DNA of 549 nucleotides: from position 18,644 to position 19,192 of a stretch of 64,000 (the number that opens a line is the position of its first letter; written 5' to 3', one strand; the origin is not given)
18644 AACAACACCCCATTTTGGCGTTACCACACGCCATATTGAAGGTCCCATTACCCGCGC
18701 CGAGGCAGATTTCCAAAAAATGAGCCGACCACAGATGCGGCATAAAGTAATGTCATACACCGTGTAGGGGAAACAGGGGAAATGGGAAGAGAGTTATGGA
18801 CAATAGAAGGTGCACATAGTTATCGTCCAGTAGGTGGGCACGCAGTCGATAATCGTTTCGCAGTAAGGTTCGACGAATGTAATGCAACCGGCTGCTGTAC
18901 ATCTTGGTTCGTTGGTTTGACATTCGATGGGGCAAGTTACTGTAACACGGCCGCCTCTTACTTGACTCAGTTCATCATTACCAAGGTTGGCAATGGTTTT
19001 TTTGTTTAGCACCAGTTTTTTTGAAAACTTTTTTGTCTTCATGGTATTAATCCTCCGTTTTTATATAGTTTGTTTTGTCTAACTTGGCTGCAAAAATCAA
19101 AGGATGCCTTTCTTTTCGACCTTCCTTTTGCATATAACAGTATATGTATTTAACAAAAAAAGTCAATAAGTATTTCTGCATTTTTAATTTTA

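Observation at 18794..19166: Third, much longer precursor paralogue on the opposite strand with its own shared-type promoter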

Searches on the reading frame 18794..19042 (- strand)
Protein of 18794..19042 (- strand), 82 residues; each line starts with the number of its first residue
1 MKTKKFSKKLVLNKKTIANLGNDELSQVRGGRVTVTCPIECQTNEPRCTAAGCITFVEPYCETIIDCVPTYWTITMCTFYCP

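Call 9: search_protein_families(library=ncbifam, proteins=[window:18794-19042:-], max_evalue=0.1)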
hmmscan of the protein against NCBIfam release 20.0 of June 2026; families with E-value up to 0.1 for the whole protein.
window:18794-19042:- (82 aa): 3 families
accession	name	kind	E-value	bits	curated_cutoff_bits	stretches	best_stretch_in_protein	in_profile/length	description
NF038153.1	lant_leader_L1a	domain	1.2e-11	44.5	22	1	1-31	1-32/32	class I lanthipeptide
NF038158.1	lant_leader_L1b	domain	0.001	19.1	27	1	4-31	1-28/28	class I lanthipeptide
TIGR04149.1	GG_sam_targ_CFB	domain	0.003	17.4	25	1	8-44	5-38/43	TIGR04149 family rSAM-modified RiPP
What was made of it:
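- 18794..19042 (-): Peptide 3 gene: 82-aa precursor. Leader codons 19042..18950 (31 aa, LxLxKx5L...GG), core codons 18949..18797 (51 aa, 8 Cys, 10 Thr), stop 18796..18794. NF038153 at 44.5 bits against cut-off 22 (call 9).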

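Call 10: search_protein_families(library=pfam, proteins=[window:18794-19042:-], max_evalue=0.1)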
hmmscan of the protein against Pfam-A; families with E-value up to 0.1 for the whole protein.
window:18794-19042:- (82 aa): 1 family
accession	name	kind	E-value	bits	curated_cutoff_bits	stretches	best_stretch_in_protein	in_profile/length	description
PF03134.24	TB2_DP1_HVA22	-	0.047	14.1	27.2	1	51-78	27-54/77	TB2/DP1, HVA22 family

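Call 11: find_homologous_proteins(query=window:18794-19042:-, max_evalue=0.01)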
Query window:18794-19042:- (82 aa): 30 proteins with E <= 0.01 among 35 candidates.
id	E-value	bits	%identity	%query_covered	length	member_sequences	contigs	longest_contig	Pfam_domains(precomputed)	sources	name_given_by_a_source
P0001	4.8e-50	185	99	100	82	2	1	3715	PF28317.1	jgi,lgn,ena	jgi:hypothetical protein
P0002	3.2e-27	112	68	99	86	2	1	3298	PF28317.1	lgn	-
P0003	2.4e-26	109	69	99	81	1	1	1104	PF28317.1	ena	-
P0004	1.2e-25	107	65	99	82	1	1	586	PF28317.1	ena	-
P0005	6.6e-24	101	62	100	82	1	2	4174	-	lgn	-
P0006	8.0e-24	101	67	99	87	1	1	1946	PF28317.1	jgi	jgi:hypothetical protein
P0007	7.4e-23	98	63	99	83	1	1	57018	PF28317.1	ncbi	-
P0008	2.1e-21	93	60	99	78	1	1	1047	-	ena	-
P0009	3.3e-21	93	65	99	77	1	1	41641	PF28317.1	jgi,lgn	jgi:hypothetical protein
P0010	2.1e-8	52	66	39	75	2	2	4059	PF28317.1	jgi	jgi:hypothetical protein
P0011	2.6e-6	45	66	50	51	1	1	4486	PF28317.1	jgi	jgi:hypothetical protein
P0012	2.8e-6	45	49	74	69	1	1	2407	PF28317.1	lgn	-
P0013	6.6e-6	44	66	46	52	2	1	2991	PF28317.1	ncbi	-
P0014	1.6e-5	42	54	54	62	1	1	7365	PF28317.1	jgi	jgi:hypothetical protein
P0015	2.5e-5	42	47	70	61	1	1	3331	PF28317.1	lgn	-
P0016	7.4e-5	40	48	72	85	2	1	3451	PF28317.1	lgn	-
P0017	8.7e-5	40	68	46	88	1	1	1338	PF28317.1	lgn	-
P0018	9.3e-5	40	53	70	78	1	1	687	PF28317.1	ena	-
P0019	9.4e-5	40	65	45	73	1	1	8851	PF28317.1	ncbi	-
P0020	1.2e-4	40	57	50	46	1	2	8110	PF28317.1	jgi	jgi:bacteriocin-like protein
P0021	1.4e-4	40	45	94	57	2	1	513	PF28317.1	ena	-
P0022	1.7e-4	39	55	54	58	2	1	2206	PF28317.1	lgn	-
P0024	4.6e-4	38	68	41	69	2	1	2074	PF28317.1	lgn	-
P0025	4.8e-4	38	69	39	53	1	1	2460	PF28317.1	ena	-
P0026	6.4e-4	37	58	52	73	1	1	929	PF28317.1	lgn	-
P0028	1.1e-3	37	65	43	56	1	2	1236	PF28317.1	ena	-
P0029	2.1e-3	36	68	41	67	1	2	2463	PF28317.1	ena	-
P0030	3.8e-3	35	74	38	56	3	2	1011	PF28317.1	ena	-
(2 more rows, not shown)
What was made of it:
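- On LxLxKx5L/GG-leader precursor family (NCBIfam NF038153 lant_leader_L1a; Pfam PF28317 Lant_leader_dom): PF28317 is precomputed on 7 of the 9 full-length homologues (call 11).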

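Call 15: find_encoding_contigs(protein=P0007, flank=10000, max_places=3)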
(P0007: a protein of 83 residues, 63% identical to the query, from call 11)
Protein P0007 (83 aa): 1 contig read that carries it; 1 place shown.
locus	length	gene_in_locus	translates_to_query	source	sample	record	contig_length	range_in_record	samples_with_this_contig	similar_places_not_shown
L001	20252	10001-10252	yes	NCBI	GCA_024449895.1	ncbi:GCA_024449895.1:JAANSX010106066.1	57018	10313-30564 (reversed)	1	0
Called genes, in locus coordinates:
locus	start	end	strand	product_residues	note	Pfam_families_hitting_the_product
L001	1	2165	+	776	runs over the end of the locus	PF07244:POTRA, PF01103:Omp85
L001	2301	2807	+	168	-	PF03938:OmpH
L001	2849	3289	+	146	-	PF22817:ApeP-like (weak), PF07977:FabA, PF22818:ApeI-like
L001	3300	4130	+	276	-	PF25084:LbH_EIF2B (faint), PF25087:GMPPB_C, PF00132:Hexapep, PF13720:Acetyltransf_11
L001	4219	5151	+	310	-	PF01408:GFO_IDH_MocA, PF22725:GFO_IDH_MocA_C3 (faint)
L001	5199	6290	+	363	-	PF00144:Beta-lactamase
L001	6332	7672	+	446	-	-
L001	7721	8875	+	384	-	PF01875:Memo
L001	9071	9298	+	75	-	PF28317:Lant_leader_dom (weak)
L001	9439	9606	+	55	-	PF28317:Lant_leader_dom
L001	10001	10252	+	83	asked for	PF28317:Lant_leader_dom (weak)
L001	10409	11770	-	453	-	PF00072:Response_reg, PF00158:Sigma54_activat, PF14532:Sigma54_activ_2, PF01078:Mg_chelatase (faint), PF07728:AAA_5, PF25601:AAA_lid_14, PF02954:HTH_8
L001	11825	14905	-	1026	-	PF07494:Reg_prop (weak), PF07495:Y_Y_Y, PF00512:HisKA (weak), PF02518:HATPase_c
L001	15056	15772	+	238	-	PF00688:TGFb_propeptide (weak), PF24517:CBM96, PF06848:Disaggr_repeat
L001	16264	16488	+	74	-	-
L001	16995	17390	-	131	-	PF01042:Ribonuc_L-PSP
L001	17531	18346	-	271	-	PF20240:DUF6597, PF00165:HTH_AraC (faint), PF12833:HTH_18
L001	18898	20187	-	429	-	PF01764:Lipase_3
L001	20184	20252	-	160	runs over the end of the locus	PF00472:RF-1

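Call 16: find_encoding_contigs(protein=P0009, flank=10000, max_places=3)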
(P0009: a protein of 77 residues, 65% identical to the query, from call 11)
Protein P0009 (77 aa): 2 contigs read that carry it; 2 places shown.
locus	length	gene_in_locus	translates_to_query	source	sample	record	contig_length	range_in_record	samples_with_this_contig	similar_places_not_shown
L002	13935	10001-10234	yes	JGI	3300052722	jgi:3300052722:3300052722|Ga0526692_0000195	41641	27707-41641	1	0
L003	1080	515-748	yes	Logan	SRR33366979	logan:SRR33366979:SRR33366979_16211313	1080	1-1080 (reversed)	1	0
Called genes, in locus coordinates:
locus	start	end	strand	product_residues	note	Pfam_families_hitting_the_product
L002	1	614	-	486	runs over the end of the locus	PF00884:Sulfatase, PF01663:Phosphodiest, PF16347:SGSH_C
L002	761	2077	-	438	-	PF07719:TPR_2 (faint), PF12895:ANAPC3 (faint), PF13414:TPR_11 (faint), PF13428:TPR_14 (faint), PF13424:TPR_12 (weak), PF13432:TPR_16, PF00515:TPR_1 (weak), PF13485:Peptidase_MA_2, +1 more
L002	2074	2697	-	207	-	-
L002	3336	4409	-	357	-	PF27070:HTH_Rpn_C (weak)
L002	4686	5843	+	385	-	PF02771:Acyl-CoA_dh_N, PF02770:Acyl-CoA_dh_M, PF00441:Acyl-CoA_dh_1, PF08028:Acyl-CoA_dh_2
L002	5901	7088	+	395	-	PF00108:Thiolase_N, PF02803:Thiolase_C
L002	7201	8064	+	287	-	PF02737:3HCDH_N, PF00725:3HCDH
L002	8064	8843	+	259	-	PF00378:ECH_1, PF16113:ECH_2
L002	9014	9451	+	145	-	PF00383:dCMP_cyt_deam_1, PF14437:MafB19-deam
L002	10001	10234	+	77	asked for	PF28317:Lant_leader_dom (weak)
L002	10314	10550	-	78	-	-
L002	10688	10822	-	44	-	-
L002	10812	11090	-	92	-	PF01909:NTP_transf_2, PF18765:Polbeta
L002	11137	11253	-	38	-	-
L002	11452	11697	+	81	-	-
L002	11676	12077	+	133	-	PF01850:PIN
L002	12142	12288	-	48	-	-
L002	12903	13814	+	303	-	PF01582:TIR (faint), PF13676:TIR_2, PF14903:WG_beta_rep (faint)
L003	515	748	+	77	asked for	PF28317:Lant_leader_dom (weak)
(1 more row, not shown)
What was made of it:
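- In L002 the gene stands alone (call 16).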

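Call 21: find_encoding_contigs(protein=window:18794-19042:-, flank=10000, max_places=5)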
Protein window:18794-19042:- (82 aa): no gene with exactly this product is on record in the collection.

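Call 22: find_encoding_contigs(protein=P0001, flank=10000, max_places=5)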
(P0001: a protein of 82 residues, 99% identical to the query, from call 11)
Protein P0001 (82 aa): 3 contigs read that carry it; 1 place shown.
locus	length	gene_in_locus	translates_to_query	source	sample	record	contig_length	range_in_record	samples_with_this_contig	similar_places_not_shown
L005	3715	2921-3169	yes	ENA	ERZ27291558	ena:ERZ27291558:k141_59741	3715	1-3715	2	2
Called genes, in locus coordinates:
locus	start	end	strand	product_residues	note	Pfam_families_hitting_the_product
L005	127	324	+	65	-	PF28317:Lant_leader_dom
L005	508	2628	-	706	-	PF13181:TPR_8 (faint), PF28559:TPR_SusR (faint), PF17874:TPR_MalT, PF13424:TPR_12, PF13424:TPR_12, PF00069:Pkinase, PF07714:PK_Tyr_Ser-Thr, PF17667:Pkinase_fungal (weak), +7 more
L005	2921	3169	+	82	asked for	PF28317:Lant_leader_dom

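Call 35: find_related_loci(query=A1, collection=metagenome_contigs, flank=10000)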
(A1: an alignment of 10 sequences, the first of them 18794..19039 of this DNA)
Query A1 (81 aa) in metagenome_contigs; peptide patterns used: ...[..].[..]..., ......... (x = any residue, [..] = any of these).
101 stretches matched a pattern, but none encodes a relative of the query by tblastn (E <= 1e-3).

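Call 48: find_encoding_contigs(protein=P0019, flank=9000, max_places=2)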
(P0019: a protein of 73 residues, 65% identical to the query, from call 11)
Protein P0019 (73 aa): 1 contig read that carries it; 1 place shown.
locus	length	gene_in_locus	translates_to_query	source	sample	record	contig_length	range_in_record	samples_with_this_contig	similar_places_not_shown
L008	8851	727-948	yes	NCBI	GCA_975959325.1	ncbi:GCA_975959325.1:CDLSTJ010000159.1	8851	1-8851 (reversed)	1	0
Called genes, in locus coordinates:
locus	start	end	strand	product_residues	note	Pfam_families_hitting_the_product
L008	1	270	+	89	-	?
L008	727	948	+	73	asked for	PF28317:Lant_leader_dom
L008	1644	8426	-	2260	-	PF00668:Condensation, PF00501:AMP-binding, PF13193:AMP-binding_C, PF00550:PP-binding, PF00668:Condensation, PF00501:AMP-binding, PF13193:AMP-binding_C, PF00550:PP-binding, +1 more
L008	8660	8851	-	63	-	?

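Call 49: find_encoding_contigs(protein=P0020, flank=9000, max_places=2)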
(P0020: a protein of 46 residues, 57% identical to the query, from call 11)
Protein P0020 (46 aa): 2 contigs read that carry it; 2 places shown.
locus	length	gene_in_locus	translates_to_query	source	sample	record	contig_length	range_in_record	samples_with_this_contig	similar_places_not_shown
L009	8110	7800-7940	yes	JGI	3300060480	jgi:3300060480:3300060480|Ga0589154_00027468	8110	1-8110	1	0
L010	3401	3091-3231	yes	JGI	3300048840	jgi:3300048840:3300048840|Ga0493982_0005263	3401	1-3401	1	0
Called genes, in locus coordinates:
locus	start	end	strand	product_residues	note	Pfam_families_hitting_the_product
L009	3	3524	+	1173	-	?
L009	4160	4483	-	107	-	PF13635:DUF4143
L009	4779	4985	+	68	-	-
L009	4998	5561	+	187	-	PF01135:PCMT, PF01209:Ubie_methyltran, PF13489:Methyltransf_23, PF13679:Methyltransf_32 (weak), PF13847:Methyltransf_31, PF08241:Methyltransf_11, PF08242:Methyltransf_12, PF13649:Methyltransf_25, +2 more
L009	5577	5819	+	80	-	-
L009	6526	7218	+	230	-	-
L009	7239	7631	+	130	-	PF08334:T2SSG (weak)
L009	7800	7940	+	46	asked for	PF28317:Lant_leader_dom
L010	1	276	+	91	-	?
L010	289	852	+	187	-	PF01135:PCMT, PF01209:Ubie_methyltran, PF13489:Methyltransf_23, PF13679:Methyltransf_32 (weak), PF13847:Methyltransf_31, PF08241:Methyltransf_11, PF08242:Methyltransf_12, PF13649:Methyltransf_25, +2 more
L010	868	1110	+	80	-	-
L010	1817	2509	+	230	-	-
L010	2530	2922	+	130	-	PF08334:T2SSG (weak)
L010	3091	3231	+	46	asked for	PF28317:Lant_leader_dom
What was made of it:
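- L008, L009 and L010 show no maturase nearby (calls 48, 49).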

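Call 64: search_protein_representatives(alignment_id=A1)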
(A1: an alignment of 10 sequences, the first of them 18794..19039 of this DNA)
Query: 10 sequences, 82 profile positions. Proteins with E-value up to 0.001 (for the whole library): 1716; up to 1e-10: 9; up to 1e-30: 1. The best 150 are listed.
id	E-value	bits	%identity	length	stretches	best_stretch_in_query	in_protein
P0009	6.8e-34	131.9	-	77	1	1-82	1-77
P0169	2.1e-28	114.3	-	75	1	1-81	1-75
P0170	4.1e-19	84.5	-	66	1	1-55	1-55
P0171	1.5e-13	66.6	-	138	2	1-61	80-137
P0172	1.6e-12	63.4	-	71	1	2-70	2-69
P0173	1.8e-12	63.2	-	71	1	1-63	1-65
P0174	4.2e-11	58.8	-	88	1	1-82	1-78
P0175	5.7e-11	58.4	-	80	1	1-80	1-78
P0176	8.8e-11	57.8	-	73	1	4-65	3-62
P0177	1.1e-10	57.5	-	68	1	1-63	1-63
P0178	1.1e-10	57.4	-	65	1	1-66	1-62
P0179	1.4e-10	57.1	-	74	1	1-77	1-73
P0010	1.7e-10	56.9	-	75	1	1-39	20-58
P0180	3.3e-10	55.9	-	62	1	1-50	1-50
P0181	3.4e-10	55.9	-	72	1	1-61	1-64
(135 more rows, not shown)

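Call 69: find_related_loci(query=A1, collection=viral_contigs, flank=10000)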
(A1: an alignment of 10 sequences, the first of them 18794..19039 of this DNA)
Query A1 (81 aa) in viral_contigs; peptide patterns used: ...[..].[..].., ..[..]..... (x = any residue, [..] = any of these).
55 stretches matched a pattern, but none encodes a relative of the query by tblastn (E <= 1e-3).

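Call 90: search_protein_families(library=ncbifam, alignment_id=A7, max_evalue=0.01)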
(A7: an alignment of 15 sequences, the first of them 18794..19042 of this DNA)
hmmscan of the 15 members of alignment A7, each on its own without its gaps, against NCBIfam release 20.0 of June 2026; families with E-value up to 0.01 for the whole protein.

A. member 1, window:18794-19042:- (82 aa): 3 families
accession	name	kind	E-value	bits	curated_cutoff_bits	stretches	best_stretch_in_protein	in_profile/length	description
NF038153.1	lant_leader_L1a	domain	1.2e-11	44.5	22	1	1-31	1-32/32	class I lanthipeptide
NF038158.1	lant_leader_L1b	domain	0.001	19.1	27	1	4-31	1-28/28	class I lanthipeptide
TIGR04149.1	GG_sam_targ_CFB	domain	0.003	17.4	25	1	8-44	5-38/43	TIGR04149 family rSAM-modified RiPP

B. families by the number of members that match (of 15 scanned): 5 families
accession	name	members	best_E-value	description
NF038153.1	lant_leader_L1a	15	1.2e-11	class I lanthipeptide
TIGR04149.1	GG_sam_targ_CFB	13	1.3e-07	TIGR04149 family rSAM-modified RiPP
NF038158.1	lant_leader_L1b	5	1.1e-05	class I lanthipeptide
NF047533.1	LBL_2463_fam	1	0.0057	LBL_2463 family protein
NF047587.1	lipo_LIC11073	1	0.0079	LIC11073 family putative lipoprotein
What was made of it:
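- All 15 aligned relatives hit it (call 90). The leader family overlaps TIGR04149 rSAM targets (calls 9, 90).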
